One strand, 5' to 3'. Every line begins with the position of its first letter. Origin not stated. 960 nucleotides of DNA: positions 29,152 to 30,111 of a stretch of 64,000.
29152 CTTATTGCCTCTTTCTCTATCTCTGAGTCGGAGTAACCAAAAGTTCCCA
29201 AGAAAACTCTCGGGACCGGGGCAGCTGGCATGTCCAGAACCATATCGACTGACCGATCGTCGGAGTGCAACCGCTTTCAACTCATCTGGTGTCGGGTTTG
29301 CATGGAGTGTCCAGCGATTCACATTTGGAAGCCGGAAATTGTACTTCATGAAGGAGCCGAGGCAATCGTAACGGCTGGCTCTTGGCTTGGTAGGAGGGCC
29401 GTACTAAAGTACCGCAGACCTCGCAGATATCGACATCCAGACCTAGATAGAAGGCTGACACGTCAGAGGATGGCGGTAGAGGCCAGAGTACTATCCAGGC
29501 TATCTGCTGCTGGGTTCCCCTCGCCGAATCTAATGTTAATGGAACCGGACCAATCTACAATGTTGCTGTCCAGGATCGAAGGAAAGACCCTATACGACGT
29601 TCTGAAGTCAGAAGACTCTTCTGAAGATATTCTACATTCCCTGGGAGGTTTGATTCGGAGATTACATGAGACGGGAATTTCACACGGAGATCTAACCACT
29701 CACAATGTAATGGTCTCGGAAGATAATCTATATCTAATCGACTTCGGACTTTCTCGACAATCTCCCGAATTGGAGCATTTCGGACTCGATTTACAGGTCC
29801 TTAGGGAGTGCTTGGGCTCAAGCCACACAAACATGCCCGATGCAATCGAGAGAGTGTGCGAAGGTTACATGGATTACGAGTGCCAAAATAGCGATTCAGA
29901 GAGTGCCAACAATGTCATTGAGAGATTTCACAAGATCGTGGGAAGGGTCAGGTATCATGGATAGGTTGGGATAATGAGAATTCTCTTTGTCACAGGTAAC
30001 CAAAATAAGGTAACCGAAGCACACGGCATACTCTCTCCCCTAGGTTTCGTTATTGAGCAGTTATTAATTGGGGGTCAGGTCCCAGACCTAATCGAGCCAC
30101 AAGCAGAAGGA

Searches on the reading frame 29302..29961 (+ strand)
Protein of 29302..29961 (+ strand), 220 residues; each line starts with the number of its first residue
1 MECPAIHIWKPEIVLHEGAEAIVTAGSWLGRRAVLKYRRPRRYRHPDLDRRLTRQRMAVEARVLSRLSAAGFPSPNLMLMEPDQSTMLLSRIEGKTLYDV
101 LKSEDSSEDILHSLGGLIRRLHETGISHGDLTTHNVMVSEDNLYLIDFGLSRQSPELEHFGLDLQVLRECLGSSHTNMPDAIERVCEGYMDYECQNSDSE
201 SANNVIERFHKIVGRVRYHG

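Call 42: find_encoding_contigs(protein=window:29302-29961:+, flank=4000, max_places=8)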
Protein seq(220 aa) (220 aa): 22 contigs read that carry it; 8 places shown.
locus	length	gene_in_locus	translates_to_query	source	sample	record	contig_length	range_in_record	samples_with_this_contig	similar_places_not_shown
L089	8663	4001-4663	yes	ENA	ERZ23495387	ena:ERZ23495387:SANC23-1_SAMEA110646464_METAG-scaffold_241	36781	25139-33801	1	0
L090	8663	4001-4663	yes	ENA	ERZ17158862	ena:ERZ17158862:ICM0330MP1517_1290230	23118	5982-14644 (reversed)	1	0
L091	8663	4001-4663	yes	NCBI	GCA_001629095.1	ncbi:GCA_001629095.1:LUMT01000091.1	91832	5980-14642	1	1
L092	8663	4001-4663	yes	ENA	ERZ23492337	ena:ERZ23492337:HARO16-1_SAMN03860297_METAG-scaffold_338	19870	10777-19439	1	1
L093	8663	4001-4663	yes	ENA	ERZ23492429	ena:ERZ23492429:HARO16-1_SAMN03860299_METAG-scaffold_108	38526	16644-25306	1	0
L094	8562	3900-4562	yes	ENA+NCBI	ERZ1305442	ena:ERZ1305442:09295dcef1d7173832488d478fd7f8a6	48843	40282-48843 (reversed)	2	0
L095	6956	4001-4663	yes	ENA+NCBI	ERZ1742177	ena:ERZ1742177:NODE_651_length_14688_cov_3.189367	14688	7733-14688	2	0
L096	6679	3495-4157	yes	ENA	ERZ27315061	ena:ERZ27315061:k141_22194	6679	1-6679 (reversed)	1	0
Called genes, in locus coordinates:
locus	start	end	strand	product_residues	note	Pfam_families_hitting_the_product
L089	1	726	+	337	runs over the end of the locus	PF02374:ArsA_ATPase (weak), PF09140:MipZ (weak), PF10609:ParA, PF13614:AAA_31, PF01656:CbiA, PF10609:ParA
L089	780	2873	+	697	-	PF14378:PAP2_3, PF01569:PAP2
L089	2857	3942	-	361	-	PF02445:NadA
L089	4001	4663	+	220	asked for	PF06293:Kdo, PF01636:APH (faint), PF00069:Pkinase, PF01163:RIO1, PF19974:TCAD9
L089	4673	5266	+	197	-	PF01725:Ham1p_like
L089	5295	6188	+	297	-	-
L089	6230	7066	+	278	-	PF00378:ECH_1, PF16113:ECH_2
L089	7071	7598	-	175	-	-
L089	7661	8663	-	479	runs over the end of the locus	PF00171:Aldedh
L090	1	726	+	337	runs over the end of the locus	PF02374:ArsA_ATPase (weak), PF09140:MipZ (weak), PF10609:ParA, PF13614:AAA_31, PF01656:CbiA, PF10609:ParA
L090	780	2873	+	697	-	PF14378:PAP2_3, PF01569:PAP2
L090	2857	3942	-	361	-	PF02445:NadA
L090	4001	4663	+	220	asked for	PF06293:Kdo, PF01636:APH (faint), PF00069:Pkinase, PF01163:RIO1, PF19974:TCAD9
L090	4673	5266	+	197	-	PF01725:Ham1p_like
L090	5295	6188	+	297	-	-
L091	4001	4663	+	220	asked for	PF06293:Kdo, PF01636:APH (faint), PF00069:Pkinase, PF01163:RIO1, PF19974:TCAD9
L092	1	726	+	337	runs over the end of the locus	PF02374:ArsA_ATPase (weak), PF09140:MipZ (weak), PF10609:ParA, PF13614:AAA_31, PF01656:CbiA, PF10609:ParA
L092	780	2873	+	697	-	PF14378:PAP2_3, PF01569:PAP2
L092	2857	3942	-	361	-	PF02445:NadA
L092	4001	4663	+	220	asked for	PF06293:Kdo, PF01636:APH (faint), PF00069:Pkinase, PF01163:RIO1, PF19974:TCAD9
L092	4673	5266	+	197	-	PF01725:Ham1p_like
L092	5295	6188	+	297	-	-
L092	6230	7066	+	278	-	PF00378:ECH_1, PF16113:ECH_2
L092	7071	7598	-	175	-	-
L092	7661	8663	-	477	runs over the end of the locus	?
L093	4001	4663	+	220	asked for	PF06293:Kdo, PF01636:APH (faint), PF00069:Pkinase, PF01163:RIO1, PF19974:TCAD9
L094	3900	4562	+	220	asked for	PF06293:Kdo, PF01636:APH (faint), PF00069:Pkinase, PF01163:RIO1, PF19974:TCAD9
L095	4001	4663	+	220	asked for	PF06293:Kdo, PF01636:APH (faint), PF00069:Pkinase, PF01163:RIO1, PF19974:TCAD9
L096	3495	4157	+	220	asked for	PF06293:Kdo, PF01636:APH (faint), PF00069:Pkinase, PF01163:RIO1, PF19974:TCAD9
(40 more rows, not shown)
